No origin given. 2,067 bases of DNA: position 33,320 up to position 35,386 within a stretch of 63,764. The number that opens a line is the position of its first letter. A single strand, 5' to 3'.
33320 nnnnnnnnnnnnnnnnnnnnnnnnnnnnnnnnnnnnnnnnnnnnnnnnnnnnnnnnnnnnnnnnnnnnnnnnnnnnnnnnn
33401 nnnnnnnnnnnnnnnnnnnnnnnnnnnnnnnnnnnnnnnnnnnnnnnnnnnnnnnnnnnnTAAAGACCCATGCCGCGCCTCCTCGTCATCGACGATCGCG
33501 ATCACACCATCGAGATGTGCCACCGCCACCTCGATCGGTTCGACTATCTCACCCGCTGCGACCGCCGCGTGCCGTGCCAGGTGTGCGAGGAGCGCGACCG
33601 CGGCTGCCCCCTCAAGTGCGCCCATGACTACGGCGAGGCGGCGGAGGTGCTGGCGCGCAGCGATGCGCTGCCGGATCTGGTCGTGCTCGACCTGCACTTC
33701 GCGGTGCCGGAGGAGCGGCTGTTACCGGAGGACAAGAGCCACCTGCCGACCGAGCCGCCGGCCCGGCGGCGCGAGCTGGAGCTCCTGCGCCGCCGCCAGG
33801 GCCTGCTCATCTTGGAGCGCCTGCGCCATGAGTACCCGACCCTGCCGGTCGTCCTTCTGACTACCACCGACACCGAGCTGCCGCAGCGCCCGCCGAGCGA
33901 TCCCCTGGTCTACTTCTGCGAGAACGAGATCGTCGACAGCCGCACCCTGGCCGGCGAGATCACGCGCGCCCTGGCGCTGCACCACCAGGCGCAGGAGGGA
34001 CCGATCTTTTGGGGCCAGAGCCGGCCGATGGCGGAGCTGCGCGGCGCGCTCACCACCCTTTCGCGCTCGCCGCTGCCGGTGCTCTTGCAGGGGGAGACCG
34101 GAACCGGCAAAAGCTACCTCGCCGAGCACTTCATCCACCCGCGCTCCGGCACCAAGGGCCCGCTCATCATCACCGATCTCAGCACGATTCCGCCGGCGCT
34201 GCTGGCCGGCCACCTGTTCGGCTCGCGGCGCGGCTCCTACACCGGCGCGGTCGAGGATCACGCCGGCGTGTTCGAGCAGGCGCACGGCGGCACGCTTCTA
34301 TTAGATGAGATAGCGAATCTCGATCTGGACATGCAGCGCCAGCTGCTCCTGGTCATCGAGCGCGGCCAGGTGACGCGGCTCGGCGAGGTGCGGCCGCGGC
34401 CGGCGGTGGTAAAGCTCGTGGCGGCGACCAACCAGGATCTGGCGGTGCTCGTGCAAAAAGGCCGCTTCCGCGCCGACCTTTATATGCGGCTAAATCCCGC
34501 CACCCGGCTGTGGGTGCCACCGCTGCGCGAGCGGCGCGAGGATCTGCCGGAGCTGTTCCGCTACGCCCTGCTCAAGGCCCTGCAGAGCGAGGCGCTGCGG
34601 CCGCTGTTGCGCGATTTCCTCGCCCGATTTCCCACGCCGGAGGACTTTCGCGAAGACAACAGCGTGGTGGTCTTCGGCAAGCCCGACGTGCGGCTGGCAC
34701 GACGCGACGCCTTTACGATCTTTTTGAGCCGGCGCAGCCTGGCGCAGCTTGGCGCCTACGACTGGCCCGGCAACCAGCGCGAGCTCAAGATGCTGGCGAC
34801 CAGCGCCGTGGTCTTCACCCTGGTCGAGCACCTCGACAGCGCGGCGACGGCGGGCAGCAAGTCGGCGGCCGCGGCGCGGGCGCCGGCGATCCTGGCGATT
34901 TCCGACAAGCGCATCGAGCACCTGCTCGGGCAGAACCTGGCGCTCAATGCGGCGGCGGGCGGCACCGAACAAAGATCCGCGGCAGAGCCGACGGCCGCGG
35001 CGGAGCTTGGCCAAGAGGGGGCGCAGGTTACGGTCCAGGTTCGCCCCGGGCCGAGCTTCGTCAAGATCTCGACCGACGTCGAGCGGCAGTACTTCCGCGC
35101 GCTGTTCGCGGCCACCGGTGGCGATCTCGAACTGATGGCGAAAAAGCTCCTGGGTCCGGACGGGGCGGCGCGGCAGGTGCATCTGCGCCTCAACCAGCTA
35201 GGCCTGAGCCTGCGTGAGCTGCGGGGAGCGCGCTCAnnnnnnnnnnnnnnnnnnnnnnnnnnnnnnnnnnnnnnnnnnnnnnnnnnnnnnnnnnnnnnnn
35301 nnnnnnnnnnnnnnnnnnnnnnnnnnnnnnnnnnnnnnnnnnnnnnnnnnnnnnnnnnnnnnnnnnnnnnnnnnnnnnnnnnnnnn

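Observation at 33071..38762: Tightly coupled four-gene sensory cassette: H-box mini-protein, Cys-cluster/insert-bearing receiver fused to a sigma54 activator, periplasmic-TPR GHKL kinase, and a second insert-bearing receiver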

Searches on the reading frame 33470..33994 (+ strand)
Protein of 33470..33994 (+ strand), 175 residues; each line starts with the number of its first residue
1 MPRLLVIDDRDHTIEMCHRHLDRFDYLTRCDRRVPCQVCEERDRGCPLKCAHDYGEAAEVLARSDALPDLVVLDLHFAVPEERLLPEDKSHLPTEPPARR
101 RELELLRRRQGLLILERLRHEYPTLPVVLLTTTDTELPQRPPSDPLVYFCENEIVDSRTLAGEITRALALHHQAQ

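Call 49: search_protein_representatives(protein=window:33470-33994:+)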
Query: 175 residues. Proteins with E-value up to 0.001 (for the whole library): 96; up to 1e-10: 62; up to 1e-30: 17. The best 96 are listed.
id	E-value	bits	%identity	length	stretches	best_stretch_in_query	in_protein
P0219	1.8e-77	275.2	75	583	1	1-175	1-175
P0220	3.6e-69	248.2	72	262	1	1-173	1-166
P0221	1.2e-60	220.5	69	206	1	1-172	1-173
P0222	2.6e-60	219.3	74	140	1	1-137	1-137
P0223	8.4e-56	204.6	73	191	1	1-137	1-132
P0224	7.1e-54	198.3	69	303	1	16-151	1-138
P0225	3.8e-46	173.2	72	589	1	55-175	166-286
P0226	4.7e-45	169.6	76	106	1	22-126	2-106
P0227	3.1e-44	166.9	74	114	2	1-68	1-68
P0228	3.8e-44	166.6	70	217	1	1-131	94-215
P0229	6.4e-41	156.1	83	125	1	1-88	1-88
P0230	1.3e-38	148.6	84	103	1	1-80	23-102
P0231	1.4e-37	145.3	67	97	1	1-95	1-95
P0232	6.1e-37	143.2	67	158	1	45-175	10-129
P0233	2.7e-35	137.8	72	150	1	16-119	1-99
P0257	2.3e-19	86.0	40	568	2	2-173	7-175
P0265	5.7e-15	71.6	43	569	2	51-170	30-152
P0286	3.9e-09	52.6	43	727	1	1-132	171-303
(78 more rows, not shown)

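Call 52: find_encoding_contigs(protein=P0286, flank=8000, max_places=2)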
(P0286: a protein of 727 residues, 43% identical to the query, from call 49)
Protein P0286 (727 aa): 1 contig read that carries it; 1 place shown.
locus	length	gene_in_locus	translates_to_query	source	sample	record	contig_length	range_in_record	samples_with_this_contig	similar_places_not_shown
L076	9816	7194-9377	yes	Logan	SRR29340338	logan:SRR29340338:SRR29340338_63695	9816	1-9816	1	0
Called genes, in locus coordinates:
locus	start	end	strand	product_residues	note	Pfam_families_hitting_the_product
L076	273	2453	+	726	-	PF11617:Cu-binding_MopE (weak), PF00884:Sulfatase, PF01663:Phosphodiest, PF16347:SGSH_C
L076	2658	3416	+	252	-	PF02661:Fic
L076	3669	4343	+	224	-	PF00925:GTP_cyclohydro2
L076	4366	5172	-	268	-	PF00583:Acetyltransf_1, PF13673:Acetyltransf_10, PF13508:Acetyltransf_7, PF08445:FR47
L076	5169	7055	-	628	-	PF01464:SLT, PF23577:LysM_RLK (faint), PF23473:LysM3_LYK4_5 (faint), PF01476:LysM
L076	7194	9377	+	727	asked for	PF00158:Sigma54_activat, PF01078:Mg_chelatase (faint), PF13191:AAA_16 (weak), PF14532:Sigma54_activ_2, PF00004:AAA (weak), PF07728:AAA_5 (weak), PF13401:AAA_22 (faint), PF25601:AAA_lid_14 (weak)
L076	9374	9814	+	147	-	?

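Call 53: find_encoding_contigs(protein=P0257, flank=8000, max_places=2)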
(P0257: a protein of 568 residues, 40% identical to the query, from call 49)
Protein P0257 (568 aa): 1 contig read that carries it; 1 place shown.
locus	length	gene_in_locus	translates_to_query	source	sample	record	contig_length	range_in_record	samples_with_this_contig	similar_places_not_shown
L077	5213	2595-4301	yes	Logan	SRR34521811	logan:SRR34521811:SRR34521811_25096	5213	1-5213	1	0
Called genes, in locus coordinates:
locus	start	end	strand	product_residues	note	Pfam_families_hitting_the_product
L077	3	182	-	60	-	?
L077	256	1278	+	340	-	PF12625:Arabinose_bd, PF12833:HTH_18, PF00165:HTH_AraC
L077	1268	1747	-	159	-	-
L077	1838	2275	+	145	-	-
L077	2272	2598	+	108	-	-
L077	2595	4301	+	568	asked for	PF00158:Sigma54_activat, PF13191:AAA_16 (weak), PF14532:Sigma54_activ_2, PF07728:AAA_5, PF25601:AAA_lid_14 (faint)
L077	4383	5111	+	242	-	PF01618:MotA_ExbB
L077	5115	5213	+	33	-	?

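Call 54: find_encoding_contigs(protein=P0265, flank=8000, max_places=2)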
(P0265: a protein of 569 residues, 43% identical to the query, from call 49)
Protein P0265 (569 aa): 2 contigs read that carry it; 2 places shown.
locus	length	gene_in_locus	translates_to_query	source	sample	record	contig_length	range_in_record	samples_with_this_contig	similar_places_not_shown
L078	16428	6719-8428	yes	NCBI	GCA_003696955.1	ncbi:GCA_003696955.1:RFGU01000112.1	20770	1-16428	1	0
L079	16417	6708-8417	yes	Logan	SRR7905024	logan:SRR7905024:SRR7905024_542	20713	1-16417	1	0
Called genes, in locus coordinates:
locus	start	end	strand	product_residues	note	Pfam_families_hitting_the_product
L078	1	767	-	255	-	PF00202:Aminotran_3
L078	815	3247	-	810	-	PF00069:Pkinase, PF07714:PK_Tyr_Ser-Thr, PF13428:TPR_14 (faint), PF14559:TPR_19 (faint)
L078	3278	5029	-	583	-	PF02554:CstA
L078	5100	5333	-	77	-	-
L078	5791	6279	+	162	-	-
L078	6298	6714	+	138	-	-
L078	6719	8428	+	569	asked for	PF00072:Response_reg (faint), PF00158:Sigma54_activat, PF01078:Mg_chelatase (faint), PF14532:Sigma54_activ_2, PF00004:AAA (weak), PF07728:AAA_5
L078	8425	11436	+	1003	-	PF13424:TPR_12 (faint), PF13428:TPR_14 (faint), PF00515:TPR_1 (faint), PF13432:TPR_16 (weak), PF07719:TPR_2 (weak), PF13414:TPR_11 (weak), PF13432:TPR_16 (weak), PF14559:TPR_19 (weak), +2 more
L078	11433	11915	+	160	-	PF00072:Response_reg (faint)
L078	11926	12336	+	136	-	PF03061:4HBT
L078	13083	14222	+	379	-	PF01118:Semialdhyde_dh, PF22698:Semialdhyde_dhC_1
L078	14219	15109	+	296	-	PF00696:AA_kinase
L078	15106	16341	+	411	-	PF01546:Peptidase_M20, PF07687:M20_dimer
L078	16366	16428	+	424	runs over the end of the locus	PF01595:CNNM, PF00571:CBS, PF03471:CorC_HlyC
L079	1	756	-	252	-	?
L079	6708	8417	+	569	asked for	PF00072:Response_reg (faint), PF00158:Sigma54_activat, PF01078:Mg_chelatase (faint), PF14532:Sigma54_activ_2, PF00004:AAA (weak), PF07728:AAA_5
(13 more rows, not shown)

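Call 74: search_protein_families(library=pfam, proteins=[L078:8180-8425:+], max_evalue=10)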
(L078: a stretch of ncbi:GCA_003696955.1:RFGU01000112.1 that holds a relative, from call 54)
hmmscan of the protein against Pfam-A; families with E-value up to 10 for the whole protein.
L078:8180-8425:+ (82 aa): 0 families

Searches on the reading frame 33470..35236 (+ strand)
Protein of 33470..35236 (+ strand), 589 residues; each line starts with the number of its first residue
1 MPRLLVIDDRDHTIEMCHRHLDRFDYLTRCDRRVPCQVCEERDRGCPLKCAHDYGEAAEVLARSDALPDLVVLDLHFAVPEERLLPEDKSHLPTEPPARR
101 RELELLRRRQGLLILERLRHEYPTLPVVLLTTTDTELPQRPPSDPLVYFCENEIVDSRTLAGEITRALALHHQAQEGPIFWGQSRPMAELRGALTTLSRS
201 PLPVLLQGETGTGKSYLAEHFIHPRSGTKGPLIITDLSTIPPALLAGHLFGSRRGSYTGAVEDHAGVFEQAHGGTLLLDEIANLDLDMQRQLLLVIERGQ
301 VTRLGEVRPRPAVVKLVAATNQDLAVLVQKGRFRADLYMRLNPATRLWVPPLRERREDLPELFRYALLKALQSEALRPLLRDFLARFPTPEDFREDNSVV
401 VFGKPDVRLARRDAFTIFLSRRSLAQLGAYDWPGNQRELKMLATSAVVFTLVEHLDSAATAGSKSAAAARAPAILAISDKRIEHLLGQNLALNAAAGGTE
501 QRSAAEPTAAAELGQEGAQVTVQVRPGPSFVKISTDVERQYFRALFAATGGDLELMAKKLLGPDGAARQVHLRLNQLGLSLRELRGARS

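Call 3: search_protein_families(library=pfam, proteins=[window:33470-35236:+], max_evalue=1)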
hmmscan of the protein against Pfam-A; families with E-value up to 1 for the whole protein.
window:33470-35236:+ (589 aa): 14 families
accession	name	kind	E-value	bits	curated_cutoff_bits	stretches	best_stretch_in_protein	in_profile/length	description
PF00158.32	Sigma54_activat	-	2e-48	164.7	20.2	1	182-343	3-164/168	Sigma-54 interaction domain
PF14532.12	Sigma54_activ_2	-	2.3e-20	73.7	25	1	182-352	2-138/138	Sigma-54 interaction domain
PF25601.1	AAA_lid_14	-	5.8e-07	29.7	27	1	419-451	29-61/87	AAA+ ATPase lid domain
PF07728.20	AAA_5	-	4.4e-06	27.2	22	1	203-322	1-123/139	AAA domain (dynein-related subfamily)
PF07724.20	AAA_2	-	8.1e-05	23.2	27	1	204-303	6-106/166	AAA domain (Cdc48 subfamily)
PF01078.27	Mg_chelatase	-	0.00053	19.9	20.3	1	253-322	87-158/207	Magnesium chelatase, subunit ChlI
PF13191.12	AAA_16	-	0.00096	20.1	32.6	1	182-223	4-46/167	AAA ATPase domain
PF00072.30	Response_reg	-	0.027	15.1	30.2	0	108-135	54-81/111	Response regulator receiver domain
PF12775.13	AAA_7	-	0.051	13.5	25.8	1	194-222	26-54/181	P-loop containing dynein motor region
PF00004.35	AAA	-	0.067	14.1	21.2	1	204-322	1-110/131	ATPase family associated with various cellular activities (AAA)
PF05729.18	NACHT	-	0.094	13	26.7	1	203-222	2-21/167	NACHT domain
PF13401.12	AAA_22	-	0.11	13.2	27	0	203-224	7-28/130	AAA domain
PF05222.21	AlaDh_PNT_N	-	0.14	12.8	30.4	1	499-527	9-37/136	Alanine dehydrogenase/PNT, N-terminal domain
PF06745.19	ATPase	-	0.22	11.3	26.6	1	204-223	22-41/231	KaiC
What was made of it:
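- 33470..35239 (+): Sigma-54 enhancer-binding protein: atypical receiver (aa 1-175), AAA+ core (aa 182-343), degenerate Fis-like C-terminus (35078-35212). Sigma54_activat at 2e-48; Response_reg only 15 bits, below its cut-off (call 3).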

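Call 4: search_protein_families(library=ncbifam, proteins=[window:33470-35236:+], max_evalue=1)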
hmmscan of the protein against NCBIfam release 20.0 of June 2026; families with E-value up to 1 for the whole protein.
window:33470-35236:+ (589 aa): 30 families (the best 25 are shown)
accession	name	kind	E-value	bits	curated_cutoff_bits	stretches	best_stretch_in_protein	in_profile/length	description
NF038308.1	RNA_repair_RtcR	equivalog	1.1e-56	192.8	650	1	182-372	184-377/530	RNA repair transcriptional activator RtcR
TIGR01818.1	ntrC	equivalog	1.7e-56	192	558.6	2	110-382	56-342/463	nitrogen regulation protein NR(I)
NF003451.0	PRK05022.1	equivalog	4e-55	187.5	476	2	171-367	183-378/512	nitric oxide reductase transcriptional regulator NorR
TIGR01817.1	nifA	equivalog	1.1e-48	166.3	528.85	1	174-379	192-395/534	nif-specific transcriptional activator NifA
NF041552.1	TF_PrdR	equivalog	9.8e-48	162.8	795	2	182-369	271-457/577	sigma-54 dependent transcriptional regulator PrdR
TIGR02974.1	phageshock_pspF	equivalog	1.1e-47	162.9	443.55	2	182-365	3-185/336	phage shock protein operon transcriptional activator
NF008176.1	PRK10923.1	equivalog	3.1e-46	157.9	620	1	180-371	140-330/469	nitrogen regulation protein NR(I)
TIGR02329.1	propionate_PrpR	equivalog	8.6e-46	156.6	499.2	1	180-449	214-449/526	propionate catabolism operon regulatory protein PrpR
NF008469.0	PRK11361.1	equivalog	1.5e-45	155.7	714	1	174-395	140-364/461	acetoacetate metabolism transcriptional regulator AtoC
NF041906.1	V4R_TF_MobR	exception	3.8e-45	154.4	999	2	194-368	248-421/544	phenol degradation transcriptional regulator MobR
NF011953.0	PRK15424.1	equivalog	4.1e-45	154.4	703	2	180-373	221-422/538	propionate catabolism operon regulatory protein PrpR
NF050807.1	TransRegFlbDCaul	equivalog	7e-43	147.1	750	1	196-369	136-308/454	sigma-54-dependent transcriptional regulator FlbD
NF041946.1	LuxO_transreg_Vib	equivalog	1.4e-41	142.8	800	1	110-374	54-327/463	quorum-sensing sigma-54 dependent transcriptional regulator LuxO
TIGR02915.1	PEP_resp_reg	equivalog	6.8e-41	140.5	502.6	2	176-360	137-320/445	PEP-CTERM-box response regulator transcription factor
NF008622.0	PRK11608.1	equivalog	5.8e-40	137.3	529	2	192-362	20-189/329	phage shock protein operon transcriptional activator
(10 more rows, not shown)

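Call 63: search_protein_families(library=padloc, proteins=[window:33470-35236:+], max_evalue=0.01)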
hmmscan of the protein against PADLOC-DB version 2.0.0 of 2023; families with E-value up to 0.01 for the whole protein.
window:33470-35236:+ (589 aa): 4 families
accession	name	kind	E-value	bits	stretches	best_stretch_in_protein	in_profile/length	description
PDLC01995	RtcR_PspF2--CARF_AAA_HTH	-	6e-61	205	1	172-373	161-360/481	-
PDLC01994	RtcR_PspF1--CARF_AAA_HTH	-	6e-40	135.7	1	183-461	163-399/468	-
PDLC01993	RtcR--CARF_AAA_HTH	-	2.4e-37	126.6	1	198-373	201-378/523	-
PDLC04140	mad8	-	0.00098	16.7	1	179-239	4-67/314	mads_8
